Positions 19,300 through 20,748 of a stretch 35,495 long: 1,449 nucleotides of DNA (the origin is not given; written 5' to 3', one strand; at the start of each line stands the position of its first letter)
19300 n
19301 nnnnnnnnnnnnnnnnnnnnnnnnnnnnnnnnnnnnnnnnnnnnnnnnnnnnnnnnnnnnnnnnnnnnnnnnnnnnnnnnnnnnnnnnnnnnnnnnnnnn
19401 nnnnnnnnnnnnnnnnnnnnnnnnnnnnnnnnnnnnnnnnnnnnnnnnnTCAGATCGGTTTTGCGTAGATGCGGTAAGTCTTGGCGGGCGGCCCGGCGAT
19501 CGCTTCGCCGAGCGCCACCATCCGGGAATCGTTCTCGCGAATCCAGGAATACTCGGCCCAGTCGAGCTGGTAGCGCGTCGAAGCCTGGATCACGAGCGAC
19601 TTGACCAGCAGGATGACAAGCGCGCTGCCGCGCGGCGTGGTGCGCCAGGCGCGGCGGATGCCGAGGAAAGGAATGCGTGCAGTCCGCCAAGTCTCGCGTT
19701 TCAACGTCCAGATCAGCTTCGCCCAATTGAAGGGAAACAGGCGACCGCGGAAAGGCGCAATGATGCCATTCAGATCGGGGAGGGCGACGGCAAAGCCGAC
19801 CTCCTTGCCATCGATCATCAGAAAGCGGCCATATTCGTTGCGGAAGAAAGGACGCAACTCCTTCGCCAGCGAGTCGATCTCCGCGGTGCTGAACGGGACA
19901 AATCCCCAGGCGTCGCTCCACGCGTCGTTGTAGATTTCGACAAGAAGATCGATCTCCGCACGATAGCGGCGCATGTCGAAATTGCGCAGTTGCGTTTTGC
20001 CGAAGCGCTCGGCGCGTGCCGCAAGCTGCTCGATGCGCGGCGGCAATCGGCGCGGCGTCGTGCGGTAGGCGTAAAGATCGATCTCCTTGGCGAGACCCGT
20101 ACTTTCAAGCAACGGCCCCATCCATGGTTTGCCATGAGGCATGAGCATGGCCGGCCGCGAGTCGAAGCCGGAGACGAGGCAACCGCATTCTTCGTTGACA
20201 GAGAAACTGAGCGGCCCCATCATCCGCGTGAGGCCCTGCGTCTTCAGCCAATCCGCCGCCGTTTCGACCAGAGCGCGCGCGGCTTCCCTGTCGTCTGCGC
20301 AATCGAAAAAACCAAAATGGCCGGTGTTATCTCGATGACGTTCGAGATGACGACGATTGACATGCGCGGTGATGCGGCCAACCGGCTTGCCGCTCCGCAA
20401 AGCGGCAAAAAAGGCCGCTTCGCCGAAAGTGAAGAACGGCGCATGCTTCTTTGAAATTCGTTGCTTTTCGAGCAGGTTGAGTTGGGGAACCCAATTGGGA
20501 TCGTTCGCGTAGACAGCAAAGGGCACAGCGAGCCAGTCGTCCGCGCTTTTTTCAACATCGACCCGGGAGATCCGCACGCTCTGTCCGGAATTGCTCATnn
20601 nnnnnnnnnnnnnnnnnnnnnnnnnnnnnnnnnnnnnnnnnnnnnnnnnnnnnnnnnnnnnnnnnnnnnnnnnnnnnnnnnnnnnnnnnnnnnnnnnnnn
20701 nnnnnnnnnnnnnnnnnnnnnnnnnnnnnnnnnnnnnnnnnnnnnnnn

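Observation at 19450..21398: bCerS-like GNAT translationally coupled to a classical SDR: possible alternative ceramide or N-acyl-lipid module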

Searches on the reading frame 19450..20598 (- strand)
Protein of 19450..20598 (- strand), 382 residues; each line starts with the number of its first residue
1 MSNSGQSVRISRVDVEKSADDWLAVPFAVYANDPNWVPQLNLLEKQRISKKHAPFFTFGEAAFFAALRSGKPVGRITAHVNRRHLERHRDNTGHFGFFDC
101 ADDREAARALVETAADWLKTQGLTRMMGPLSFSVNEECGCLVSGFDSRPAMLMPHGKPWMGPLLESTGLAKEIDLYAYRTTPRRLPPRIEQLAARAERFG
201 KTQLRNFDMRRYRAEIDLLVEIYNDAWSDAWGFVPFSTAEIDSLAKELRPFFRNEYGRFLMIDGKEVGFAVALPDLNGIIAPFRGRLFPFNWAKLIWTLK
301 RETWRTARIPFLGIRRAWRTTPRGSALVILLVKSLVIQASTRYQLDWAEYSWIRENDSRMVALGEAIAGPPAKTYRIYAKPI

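Call 6: search_protein_families(library=pfam, proteins=[window:19450-20598:-], max_evalue=0.01)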
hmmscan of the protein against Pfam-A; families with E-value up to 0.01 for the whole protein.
window:19450-20598:- (382 aa): 1 family
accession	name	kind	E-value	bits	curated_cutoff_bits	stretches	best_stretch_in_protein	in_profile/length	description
PF00583.31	Acetyltransf_1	-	0.0013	19.4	20.7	0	55-126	24-96/116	Acetyltransferase (GNAT) family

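Call 7: search_protein_families(library=ncbifam, proteins=[window:19450-20598:-], max_evalue=0.01)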
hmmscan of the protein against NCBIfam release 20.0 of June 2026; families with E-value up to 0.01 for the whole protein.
window:19450-20598:- (382 aa): 0 families

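Call 8: search_solved_structures(query=window:19450-20598:-, max_evalue=1)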
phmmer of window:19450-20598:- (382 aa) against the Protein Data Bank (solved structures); distinct sequences matched with E-value up to 1: 0.

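Call 9: find_homologous_proteins(query=window:19450-20598:-)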
Query window:19450-20598:- (382 aa): 2085 proteins with E <= 0.001 among 8000 candidates; the best 120 are listed.
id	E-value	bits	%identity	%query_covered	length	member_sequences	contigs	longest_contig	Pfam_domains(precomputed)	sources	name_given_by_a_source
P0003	5.1e-249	844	95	100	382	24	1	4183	-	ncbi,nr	ncbi:MAG TPA: hypothetical protein VG274_03685 [Rhizomicrobium sp.]|nr:hypothetical protein [Rhizomi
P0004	5.5e-225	765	85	100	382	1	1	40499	-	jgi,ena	-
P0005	2.4e-224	762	83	100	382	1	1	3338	-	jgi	jgi:hypothetical protein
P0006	4.0e-224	762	84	100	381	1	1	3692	-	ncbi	ncbi:MAG TPA: hypothetical protein VIY09_04810 [Rhizomicrobium sp.]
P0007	1.2e-218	744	82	99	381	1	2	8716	-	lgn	-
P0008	1.8e-214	730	80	100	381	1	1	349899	-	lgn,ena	-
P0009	8.7e-214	728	79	100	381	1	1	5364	-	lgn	-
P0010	3.6e-213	726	79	100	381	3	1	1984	-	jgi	jgi:hypothetical protein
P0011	5.3e-213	725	79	100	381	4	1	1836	-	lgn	-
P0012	5.8e-213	725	80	98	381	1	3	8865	-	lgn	-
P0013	3.5e-212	722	79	100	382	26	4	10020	-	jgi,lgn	jgi:hypothetical protein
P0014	4.8e-212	722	80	100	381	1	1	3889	-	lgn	-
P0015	7.5e-212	721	80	98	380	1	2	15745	-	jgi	jgi:hypothetical protein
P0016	1.7e-210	717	79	99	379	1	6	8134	-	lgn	-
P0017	1.9e-210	717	77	100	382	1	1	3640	-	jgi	jgi:hypothetical protein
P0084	2.3e-145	502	54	100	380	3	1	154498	-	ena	-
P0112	7.5e-139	481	55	100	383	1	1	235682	-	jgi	jgi:hypothetical protein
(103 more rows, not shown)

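Call 24: find_related_loci(query=A1, collection=genome_contigs, flank=10000)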
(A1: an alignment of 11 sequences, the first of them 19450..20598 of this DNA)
Query A1 (382 aa) in genome_contigs; peptide patterns used: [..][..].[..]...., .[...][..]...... (x = any residue, [..] = any of these).
598 stretches matched a pattern (row limit reached: there are more); 584 encode a relative of the query (tblastn E <= 1e-3); the best 80 are kept; 80 distinct loci.
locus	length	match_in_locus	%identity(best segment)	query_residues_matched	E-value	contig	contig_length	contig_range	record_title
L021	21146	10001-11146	96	1-382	0e+0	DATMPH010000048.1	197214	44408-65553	MAG TPA_asm: Rhizomicrobium sp. isolate SMAG_U12897 k141_2218726, whole genome shotgun sequence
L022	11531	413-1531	88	10-382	0e+0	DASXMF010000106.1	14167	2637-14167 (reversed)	MAG TPA_asm: Rhizomicrobium sp. isolate SMAG_U5321 k141_3517199, whole genome shotgun sequence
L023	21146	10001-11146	76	1-382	0e+0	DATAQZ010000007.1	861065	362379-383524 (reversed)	MAG TPA_asm: Rhizomicrobium sp. isolate SMAG_U5480 k141_4771977, whole genome shotgun sequence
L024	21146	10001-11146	74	1-382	0e+0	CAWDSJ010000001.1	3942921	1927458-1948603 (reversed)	MAG: uncultured Alphaproteobacteria bacterium isolate MFD03726.bin.1.54 genome assembly, contig: contig_45759, whole gen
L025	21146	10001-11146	79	1-382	0e+0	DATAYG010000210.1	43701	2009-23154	MAG TPA_asm: Rhizomicrobium sp. isolate SMAG_U5673 k141_81477, whole genome shotgun sequence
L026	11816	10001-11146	79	1-382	0e+0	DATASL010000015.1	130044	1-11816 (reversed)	MAG TPA_asm: Rhizomicrobium sp. isolate SMAG_U5519 k141_1854083, whole genome shotgun sequence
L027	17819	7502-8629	78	1-376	0e+0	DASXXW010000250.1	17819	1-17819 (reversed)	MAG TPA_asm: Rhizomicrobium sp. isolate SMAG_U4808 k141_2115795, whole genome shotgun sequence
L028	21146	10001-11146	76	1-382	0e+0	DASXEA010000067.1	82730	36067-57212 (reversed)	MAG TPA_asm: Rhizomicrobium sp. isolate SMAG_U5100 k141_962462, whole genome shotgun sequence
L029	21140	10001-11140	79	3-382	0e+0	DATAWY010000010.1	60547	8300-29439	MAG TPA_asm: Rhizomicrobium sp. isolate SMAG_U5638 k141_953755, whole genome shotgun sequence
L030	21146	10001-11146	78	1-382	0e+0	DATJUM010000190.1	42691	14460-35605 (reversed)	MAG TPA_asm: Rhizomicrobium sp. isolate SMAG_U15046 k141_1472760, whole genome shotgun sequence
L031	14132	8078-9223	74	1-382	0e+0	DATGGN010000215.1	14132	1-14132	MAG TPA_asm: Rhizomicrobium sp. isolate SMAG_U9755 k141_268783, whole genome shotgun sequence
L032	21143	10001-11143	55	1-382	1e-145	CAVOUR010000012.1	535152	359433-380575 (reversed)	MAG: uncultured Alphaproteobacteria bacterium isolate MFD10064.bin.1.12 genome assembly, contig: contig_7318, whole geno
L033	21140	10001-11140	54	2-382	5e-145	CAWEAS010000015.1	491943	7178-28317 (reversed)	MAG: uncultured Alphaproteobacteria bacterium isolate MFD05512.bin.1.8 genome assembly, contig: contig_29815, whole geno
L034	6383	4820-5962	55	1-382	3e-136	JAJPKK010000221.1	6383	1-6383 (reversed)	MAG: Hyphomicrobiales bacterium isolate Centralia_MAG_73 k107_28431210, whole genome shotgun sequence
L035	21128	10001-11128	50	6-382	2e-126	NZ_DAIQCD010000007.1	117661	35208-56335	MAG: Hyphomicrobium sp. isolate CTOTU46469 NODE_50_length_117661_cov_18.336828, whole genome shotgun sequence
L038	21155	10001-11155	50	1-380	1e-121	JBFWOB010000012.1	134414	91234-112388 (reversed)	MAG: Hyphomicrobiaceae bacterium isolate CA_2019_TPBF_126 NODE_1214_length_134414_cov_6.454333_TPBF, whole genome shotgu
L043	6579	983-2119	46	3-382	3e-116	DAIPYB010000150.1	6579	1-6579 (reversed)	MAG TPA_asm: Pseudoxanthobacter sp. isolate CTOTU1914 NODE_4685_length_6579_cov_4.378449, whole genome shotgun sequence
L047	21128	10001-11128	46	7-380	1e-109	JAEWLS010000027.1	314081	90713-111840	MAG: Proteobacteria bacterium isolate OH_PBrB_99 k127_1170493, whole genome shotgun sequence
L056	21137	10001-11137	50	1-380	5e-127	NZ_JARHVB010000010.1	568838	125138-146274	Terripilifer ovatus strain H3SJ34-1 velvet_auto_105_10, whole genome shotgun sequence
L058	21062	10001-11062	42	30-382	3e-93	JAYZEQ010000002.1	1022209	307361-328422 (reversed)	MAG: Pseudomonadota bacterium isolate XB_MAG146 DB_MAG146_0002, whole genome shotgun sequence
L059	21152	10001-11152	39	1-382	3e-93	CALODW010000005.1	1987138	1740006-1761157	MAG: uncultured Alphaproteobacteria bacterium isolate LOGT_bin.0022 genome assembly, contig: contig_10516, whole genome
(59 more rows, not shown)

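Call 30: search_protein_families(library=pfam, proteins=[L058:4929-6740:+, L058:6737-7669:+, L059:7781-8053:+, L058:8021-9229:+, L058:9306-9872:+, L058:3681-4676:-, L058:11049-11858:+, L058:11864-13348:-, L058:10001-11062:+], max_evalue=0.001)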
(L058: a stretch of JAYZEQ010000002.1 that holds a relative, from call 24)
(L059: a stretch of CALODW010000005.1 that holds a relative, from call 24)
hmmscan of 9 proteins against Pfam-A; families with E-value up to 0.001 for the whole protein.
L058:4929-6740:+ (603 aa): 1 family
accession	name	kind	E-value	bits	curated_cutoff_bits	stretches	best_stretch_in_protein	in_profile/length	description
PF00501.34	AMP-binding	-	9.4e-47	160.1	29.9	1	68-442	24-384/384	AMP-binding enzyme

L058:6737-7669:+ (310 aa): 7 families
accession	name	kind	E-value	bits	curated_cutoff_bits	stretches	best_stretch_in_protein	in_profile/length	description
PF01370.27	Epimerase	-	6.7e-25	88.3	20.9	1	7-206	3-239/240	NAD dependent epimerase/dehydratase family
PF01073.25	3Beta_HSD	-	5.7e-17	62.1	22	1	6-196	1-229/280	3-beta hydroxysteroid dehydrogenase/isomerase family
PF13460.12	NAD_binding_10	-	6.6e-15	55.9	27.2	1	9-149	1-146/184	NAD(P)H-binding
PF07993.18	NAD_binding_4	-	3.9e-11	43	20.1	0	7-34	1-31/258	Male sterility protein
PF05368.20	NmrA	-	3.5e-10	40.4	27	1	5-238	5-245/298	NmrA-like family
PF16363.11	GDP_Man_Dehyd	-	8.1e-09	35.8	27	1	7-133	2-165/332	GDP-mannose 4,6 dehydratase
PF04321.23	RmlD_sub_bind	-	1e-08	35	27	1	7-110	5-101/287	RmlD substrate binding domain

L059:7781-8053:+ (90 aa): 1 family
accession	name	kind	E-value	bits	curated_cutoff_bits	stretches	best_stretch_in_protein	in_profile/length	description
PF00550.31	PP-binding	-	2e-09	38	20.8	1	32-82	18-67/67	Phosphopantetheine attachment site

L058:8021-9229:+ (402 aa): 5 families
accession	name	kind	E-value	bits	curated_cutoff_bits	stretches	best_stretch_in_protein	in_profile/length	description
PF00155.27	Aminotran_1_2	-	1.3e-54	186.3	19.7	1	49-385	7-359/361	Aminotransferase class I and II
PF00266.25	Aminotran_5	-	5.1e-10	39.3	21.5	1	79-217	34-181/371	Aminotransferase class-V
PF01212.27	Beta_elim_lyase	-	1.5e-08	34.8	27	1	84-265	28-220/288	Beta-eliminating lyase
PF01053.26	Cys_Met_Meta_PP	-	4.1e-08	32.6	27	1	57-214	27-176/381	Cys/Met metabolism PLP-dependent enzyme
PF01041.23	DegT_DnrJ_EryC1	-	1.9e-06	27.8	19.8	1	89-247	25-176/360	DegT/DnrJ/EryC1/StrS aminotransferase family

L058:9306-9872:+ (188 aa): 1 family
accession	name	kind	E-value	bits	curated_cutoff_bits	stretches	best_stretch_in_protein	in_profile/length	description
PF09912.14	DUF2141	-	1.3e-26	93.2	24.4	1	72-178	1-107/112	Uncharacterized protein conserved in bacteria (DUF2141)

L058:3681-4676:- (331 aa): 1 family
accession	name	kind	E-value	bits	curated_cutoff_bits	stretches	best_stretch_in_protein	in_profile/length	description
PF04116.19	FA_hydroxylase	-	2.1e-20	73.9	31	1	140-282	2-132/132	Fatty acid hydroxylase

L058:11049-11858:+ (269 aa): 2 families
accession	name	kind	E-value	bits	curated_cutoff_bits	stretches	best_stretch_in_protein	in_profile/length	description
PF05096.18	Glu_cyclase_2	-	1.5e-98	329.6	22.3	1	23-262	11-249/249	Glutamine cyclotransferase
PF21959.2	DUF6923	-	0.00028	21.2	27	0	157-214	112-166/234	Repeat of unknown function (DUF6923)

L058:11864-13348:- (494 aa): 2 families
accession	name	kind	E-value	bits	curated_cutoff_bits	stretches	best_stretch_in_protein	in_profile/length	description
PF10423.15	AMNp_N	-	1.8e-34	119.1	27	1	28-179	1-151/154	Bacterial AMP nucleoside phosphorylase N-terminus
PF01048.26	PNP_UDP_1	-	3.2e-20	73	25.1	1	275-441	39-203/233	Phosphorylase superfamily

L058:10001-11062:+ (354 aa): 1 family
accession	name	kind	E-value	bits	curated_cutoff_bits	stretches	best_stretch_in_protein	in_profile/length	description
PF00583.31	Acetyltransf_1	-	0.00033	21.3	20.7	0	27-97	28-96/116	Acetyltransferase (GNAT) family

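Call 33: search_protein_representatives(protein=window:19450-20598:-)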
Query: 382 residues. Proteins with E-value up to 0.001 (for the whole library): 6161; up to 1e-10: 3657; up to 1e-30: 1026. The best 150 are listed.
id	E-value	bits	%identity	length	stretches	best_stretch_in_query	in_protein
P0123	2.5e-118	411.8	34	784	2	18-381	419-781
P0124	1.8e-116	405.7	49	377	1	7-380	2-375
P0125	2.8e-107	375.4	45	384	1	18-382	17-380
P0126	6.7e-107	374.1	47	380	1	10-381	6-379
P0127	2.9e-97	342.4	45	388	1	16-382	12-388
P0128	1.9e-96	339.7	45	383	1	19-382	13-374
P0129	1.1e-95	337.2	43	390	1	10-380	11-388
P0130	5.1e-92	325.1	41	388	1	12-380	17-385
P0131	2.9e-89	316.1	51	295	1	18-284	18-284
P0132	2.0e-88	313.3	40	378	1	13-381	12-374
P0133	8.7e-88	311.2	42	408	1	14-380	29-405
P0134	1.1e-85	304.3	40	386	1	16-382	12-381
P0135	2.7e-85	303.0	40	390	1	19-381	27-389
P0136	1.7e-84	300.4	39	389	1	7-381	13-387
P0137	8.3e-81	288.3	50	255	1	129-381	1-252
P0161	2.4e-73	263.7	56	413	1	6-221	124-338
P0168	2.2e-71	257.2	39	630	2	6-382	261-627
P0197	2.4e-65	237.4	39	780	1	7-380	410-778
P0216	2.6e-63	230.6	35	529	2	21-378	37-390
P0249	5.2e-61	223.1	40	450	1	13-269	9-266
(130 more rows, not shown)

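Call 34: search_protein_families(library=pfam, proteins=[P0123, P0197, P0168, P0216, P0161, P0249], max_evalue=0.001)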
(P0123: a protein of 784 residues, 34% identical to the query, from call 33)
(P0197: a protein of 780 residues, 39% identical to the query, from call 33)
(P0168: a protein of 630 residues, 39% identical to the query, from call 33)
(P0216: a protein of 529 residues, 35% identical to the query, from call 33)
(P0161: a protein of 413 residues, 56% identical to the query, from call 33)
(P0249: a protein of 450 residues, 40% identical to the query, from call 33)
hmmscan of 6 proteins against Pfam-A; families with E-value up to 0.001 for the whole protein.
P0123 (784 aa): 3 families
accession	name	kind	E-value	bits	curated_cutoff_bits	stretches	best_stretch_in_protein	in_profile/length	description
PF00583.31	Acetyltransf_1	-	2.1e-15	57.4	20.7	2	252-356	31-111/116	Acetyltransferase (GNAT) family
PF13508.13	Acetyltransf_7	-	2e-08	35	27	0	658-740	4-57/84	Acetyltransferase (GNAT) domain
PF13673.13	Acetyltransf_10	-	0.00036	20.9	23.6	0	290-335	44-83/128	Acetyltransferase (GNAT) domain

P0197 (780 aa): 5 families
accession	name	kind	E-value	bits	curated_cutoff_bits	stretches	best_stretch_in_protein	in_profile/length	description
PF00155.27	Aminotran_1_2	-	3.8e-57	194.5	19.7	1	57-396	4-361/361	Aminotransferase class I and II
PF01212.27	Beta_elim_lyase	-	6.8e-07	29.3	27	1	102-278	35-224/288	Beta-eliminating lyase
PF01053.26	Cys_Met_Meta_PP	-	1.2e-06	27.8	27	1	101-228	54-181/381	Cys/Met metabolism PLP-dependent enzyme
PF00583.31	Acetyltransf_1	-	5e-05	24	20.7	0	623-766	4-115/116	Acetyltransferase (GNAT) family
PF01041.23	DegT_DnrJ_EryC1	-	0.00012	21.9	19.8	1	101-227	26-152/360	DegT/DnrJ/EryC1/StrS aminotransferase family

P0168 (630 aa): 2 families
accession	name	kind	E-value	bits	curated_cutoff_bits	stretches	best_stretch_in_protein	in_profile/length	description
PF04116.19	FA_hydroxylase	-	1.1e-18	68.4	31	1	83-223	3-132/132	Fatty acid hydroxylase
PF00583.31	Acetyltransf_1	-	0.00085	20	20.7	0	307-346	28-65/116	Acetyltransferase (GNAT) family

P0216 (529 aa): 1 family
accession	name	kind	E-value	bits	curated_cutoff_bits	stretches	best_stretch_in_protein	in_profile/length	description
PF00583.31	Acetyltransf_1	-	0.00031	21.5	20.7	0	272-375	31-110/116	Acetyltransferase (GNAT) family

P0161 (413 aa): 2 families
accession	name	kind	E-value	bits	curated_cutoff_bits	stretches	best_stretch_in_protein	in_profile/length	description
PF00106.31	adh_short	-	1.5e-10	41.4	26.6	1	1-57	134-190/195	short chain dehydrogenase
PF13561.12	adh_short_C2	-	2.6e-05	24.3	27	1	1-58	128-185/236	Enoyl-(Acyl carrier protein) reductase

P0249 (450 aa): 2 families
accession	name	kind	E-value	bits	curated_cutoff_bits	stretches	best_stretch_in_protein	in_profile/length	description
PF13692.12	Glyco_trans_1_4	-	1.8e-08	35.2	27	1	379-448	69-134/142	Glycosyl transferases group 1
PF00534.26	Glycos_transf_1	-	1.5e-05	25.1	26.4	1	386-449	92-151/172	Glycosyl transferases group 1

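Call 45: search_protein_families(library=pfam, proteins=[L043:4877-6331:+, L043:4010-4810:+, L038:7785-8981:-, L038:6994-7788:-, L056:7972-9201:+, L056:7703-7975:+, L056:6681-7526:+, L038:12609-13868:-, L038:13865-15028:-, L047:8251-9051:-], max_evalue=0.001)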
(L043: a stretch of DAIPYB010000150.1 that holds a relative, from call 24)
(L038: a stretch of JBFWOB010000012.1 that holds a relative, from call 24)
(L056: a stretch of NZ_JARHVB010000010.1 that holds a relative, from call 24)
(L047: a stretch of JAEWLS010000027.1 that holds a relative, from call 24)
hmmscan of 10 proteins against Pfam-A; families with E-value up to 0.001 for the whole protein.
L043:4877-6331:+ (484 aa): 3 families
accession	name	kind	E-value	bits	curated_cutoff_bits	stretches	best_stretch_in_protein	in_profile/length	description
PF13692.12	Glyco_trans_1_4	-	1.1e-18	68.3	27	1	302-441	2-138/142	Glycosyl transferases group 1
PF00534.26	Glycos_transf_1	-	1.1e-18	67.8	26.4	1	302-429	16-142/172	Glycosyl transferases group 1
PF20706.3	GT4-conflict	-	6.2e-12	45.6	26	1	291-412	187-312/385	Family 4 Glycosyltransferase in conflict systems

L043:4010-4810:+ (266 aa): 1 family
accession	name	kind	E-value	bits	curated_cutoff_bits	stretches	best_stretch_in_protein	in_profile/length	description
PF01066.26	CDP-OH_P_transf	-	4.6e-08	34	22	1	33-173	2-135/152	CDP-alcohol phosphatidyltransferase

L038:7785-8981:- (398 aa): 0 families

L038:6994-7788:- (264 aa): 1 family
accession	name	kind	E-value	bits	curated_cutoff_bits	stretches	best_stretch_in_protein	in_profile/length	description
PF01061.29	ABC2_membrane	-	2.7e-07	30.8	26.9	1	19-226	3-211/211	ABC-2 type transporter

L056:7972-9201:+ (409 aa): 3 families
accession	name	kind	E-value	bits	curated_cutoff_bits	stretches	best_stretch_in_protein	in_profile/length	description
PF00109.32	ketoacyl-synt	-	9.5e-37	127.4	20.8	1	6-241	4-249/252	Beta-ketoacyl synthase, N-terminal domain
PF02801.28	Ketoacyl-synt_C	-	9e-35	119.7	20.8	1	253-364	2-118/119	Beta-ketoacyl synthase, C-terminal domain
PF00108.29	Thiolase_N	-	0.00011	22.1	26.4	1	153-196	71-114/260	Thiolase, N-terminal domain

L056:7703-7975:+ (90 aa): 1 family
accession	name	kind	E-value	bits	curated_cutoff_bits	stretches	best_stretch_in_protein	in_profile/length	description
PF00550.31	PP-binding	-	3.3e-05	24.5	20.8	1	22-78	11-67/67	Phosphopantetheine attachment site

L056:6681-7526:+ (281 aa): 4 families
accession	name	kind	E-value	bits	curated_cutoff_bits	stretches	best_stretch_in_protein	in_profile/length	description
PF13561.12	adh_short_C2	-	8.1e-44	150.4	27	1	50-278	6-234/236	Enoyl-(Acyl carrier protein) reductase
PF00106.31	adh_short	-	1.8e-40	138.9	26.6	1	41-231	1-190/195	short chain dehydrogenase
PF01370.27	Epimerase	-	2e-05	24.6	20.9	0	44-91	2-44/240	NAD dependent epimerase/dehydratase family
PF08659.16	KR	-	3.3e-05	24.3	22.6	1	43-203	3-161/180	KR domain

L038:12609-13868:- (419 aa): 1 family
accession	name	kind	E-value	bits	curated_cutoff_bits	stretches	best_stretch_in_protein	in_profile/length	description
PF01066.26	CDP-OH_P_transf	-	2.9e-08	34.7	22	1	165-304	3-135/152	CDP-alcohol phosphatidyltransferase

L038:13865-15028:- (387 aa): 3 families
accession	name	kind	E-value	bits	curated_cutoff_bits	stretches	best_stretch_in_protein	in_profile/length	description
PF22461.2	SLBB_2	-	7.3e-19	68.1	27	2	253-352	2-79/79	SLBB domain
PF02563.21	Poly_export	-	7.8e-16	58.5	28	1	78-166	8-77/77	Polysaccharide biosynthesis/export protein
PF10531.15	SLBB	-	9.1e-09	35.5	27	1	257-299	5-45/55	SLBB domain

L047:8251-9051:- (266 aa): 1 family
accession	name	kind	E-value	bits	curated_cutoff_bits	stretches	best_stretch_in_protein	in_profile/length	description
PF04116.19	FA_hydroxylase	-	1.1e-17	65.2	31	1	86-228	1-132/132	Fatty acid hydroxylase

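Call 60: predict_structure(alignment_id=A2)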
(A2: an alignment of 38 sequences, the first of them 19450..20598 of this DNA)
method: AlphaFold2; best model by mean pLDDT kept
length: 382 residues; sequences in the alignment: 38
mean_pLDDT: 91.2   pTM: 0.89
mean pLDDT of the five models: 91.2, 91.1, 90.7, 89.8, 89.6
residues with pLDDT >= 90: 247; 70-90: 130; 50-70: 2; < 50: 3
segments of 3 or more residues with pLDDT < 50: 1-3
pLDDT, mean of each block of 10 residues (from residue 1): 70 88 93 90 90 94 96 97 95 98 98 99 98 89 91 92 98 95 83 83 94 96 92 90 90 92 94 90 85 87 89 89 86 89 90 90 91 97 98
secondary structure, 60 per line:
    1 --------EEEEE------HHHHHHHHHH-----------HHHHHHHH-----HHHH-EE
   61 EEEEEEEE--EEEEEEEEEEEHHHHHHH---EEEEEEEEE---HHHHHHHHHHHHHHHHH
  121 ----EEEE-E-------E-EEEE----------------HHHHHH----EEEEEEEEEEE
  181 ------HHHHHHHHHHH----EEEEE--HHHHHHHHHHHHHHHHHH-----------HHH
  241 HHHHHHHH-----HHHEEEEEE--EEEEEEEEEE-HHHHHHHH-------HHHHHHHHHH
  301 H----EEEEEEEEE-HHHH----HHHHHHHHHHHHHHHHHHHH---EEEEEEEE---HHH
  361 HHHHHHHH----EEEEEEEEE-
elements in order: E9-13 H20-29 H41-48 H54-57 E59-68 E71-81 H82-88 E92-100 H104-120 E125-128 E140-143 H160-165 E170-180 H187-197 E202-206 H209-226 H238-248 E257-262 E265-274 H276-283 H291-301 E306-314 H316-319 H324-343 E347-354 H358-368 E373-381

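Call 63: fold_search(model_id=the predicted structure, library=pdb)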
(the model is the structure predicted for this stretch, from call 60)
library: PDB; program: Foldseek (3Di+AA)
matches with E <= 10: 707; with E <= 0.001: 160
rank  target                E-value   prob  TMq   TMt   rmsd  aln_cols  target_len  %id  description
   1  7q3a_A                9.3e-12  1.00  0.57  0.63   6.6       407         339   13  Crystal structure of MAB_4324 a tandem repeat GNAT from Mycobacterium abscessus (released 2022-05-04)
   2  2wpx_A                9.3e-12  1.00  0.53  0.61   7.2       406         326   11  Tandem GNAT protein from the clavulanic acid biosynthesis pathway (with AcCoA) (released 2009-12-29)
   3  2wpw_A                9.9e-12  1.00  0.52  0.59   7.1       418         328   11  Tandem GNAT protein from the clavulanic acid biosynthesis pathway (without AcCoA) (released 2009-12-29)
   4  2wpw_C                1.0e-11  1.00  0.52  0.60   7.1       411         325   11  Tandem GNAT protein from the clavulanic acid biosynthesis pathway (without AcCoA) (released 2009-12-29)
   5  2wpw_B                1.4e-11  1.00  0.53  0.60   7.3       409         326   10  Tandem GNAT protein from the clavulanic acid biosynthesis pathway (without AcCoA) (released 2009-12-29)
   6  7q3a_B                2.5e-11  1.00  0.57  0.64   6.0       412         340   14  Crystal structure of MAB_4324 a tandem repeat GNAT from Mycobacterium abscessus (released 2022-05-04)
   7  5kf1_A                3.5e-11  1.00  0.56  0.66   6.2       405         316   10  X-ray structure of a glucosamine N-Acetyltransferase from Clostridium acetobutylicum, apo form, pH 5 (released 2016-07-06)
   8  5kga_A                5.2e-11  1.00  0.57  0.67   6.0       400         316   11  X-ray structure of a glucosamine N-Acetyltransferase from Clostridium acetobutylicum, mutant D287N, in complex with N- (released 2016-07-06)
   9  4zm6_A                6.6e-11  1.00  0.55  0.28   6.5       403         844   11  A unique GCN5-related glucosamine N-acetyltransferase region exist in the fungal multi-domain GH3 beta-N-acetylglucosa (released 2015-12-09)
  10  5kgh_A                1.1e-10  1.00  0.56  0.66   6.4       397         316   12  X-ray structure of a glucosamine N-Acetyltransferase from Clostridium acetobutylicum, mutant Y297F (released 2016-07-06)
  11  7wx5                  3.3e-10  1.00  0.46  0.56   7.2       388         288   11  a Legionella acetyltransferase effector VipF (released 2023-02-22)
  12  5kgh_B                3.7e-10  1.00  0.56  0.67   6.4       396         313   12  X-ray structure of a glucosamine N-Acetyltransferase from Clostridium acetobutylicum, mutant Y297F (released 2016-07-06)
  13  7wx7                  5.0e-10  1.00  0.45  0.57   7.2       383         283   11  complex of a legionella acetyltransferase VipF and COA/ACO (released 2023-02-22)
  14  5kf1_B                5.3e-10  1.00  0.55  0.65   6.5       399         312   13  X-ray structure of a glucosamine N-Acetyltransferase from Clostridium acetobutylicum, apo form, pH 5 (released 2016-07-06)
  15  5kf2                  5.6e-10  1.00  0.58  0.68   5.9       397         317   12  X-ray structure of a glucosamine N-Acetyltransferase from Clostridium acetobutylicum, apo form, pH 8 (released 2016-07-06)
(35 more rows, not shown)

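Call 75: find_encoding_contigs(protein=P0084, flank=8000, max_places=2)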
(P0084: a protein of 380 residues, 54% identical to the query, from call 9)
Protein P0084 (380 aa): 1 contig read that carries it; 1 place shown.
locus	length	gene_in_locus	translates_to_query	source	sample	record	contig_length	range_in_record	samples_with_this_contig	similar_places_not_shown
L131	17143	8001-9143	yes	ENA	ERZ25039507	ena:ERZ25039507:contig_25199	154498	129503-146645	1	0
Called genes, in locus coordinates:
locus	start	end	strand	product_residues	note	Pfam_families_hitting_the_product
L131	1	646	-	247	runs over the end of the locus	PF00005:ABC_tran, PF13304:AAA_21 (weak)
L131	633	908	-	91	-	-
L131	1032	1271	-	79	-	-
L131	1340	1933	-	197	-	-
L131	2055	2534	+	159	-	-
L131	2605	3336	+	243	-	-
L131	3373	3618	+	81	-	-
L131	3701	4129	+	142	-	PF01061:ABC2_membrane (weak)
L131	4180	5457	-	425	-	PF20706:GT4-conflict, PF00534:Glycos_transf_1, PF13692:Glyco_trans_1_4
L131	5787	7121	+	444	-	PF00155:Aminotran_1_2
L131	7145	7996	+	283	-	PF00106:adh_short, PF08659:KR (weak), PF13561:adh_short_C2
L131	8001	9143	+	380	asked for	-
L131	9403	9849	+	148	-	-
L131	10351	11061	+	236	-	PF13489:Methyltransf_23, PF07021:MetW (weak), PF13847:Methyltransf_31 (weak), PF08241:Methyltransf_11, PF08242:Methyltransf_12, PF13649:Methyltransf_25 (weak)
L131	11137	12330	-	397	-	PF13506:Glyco_transf_21, PF00535:Glycos_transf_2 (weak), PF13641:Glyco_tranf_2_3 (weak)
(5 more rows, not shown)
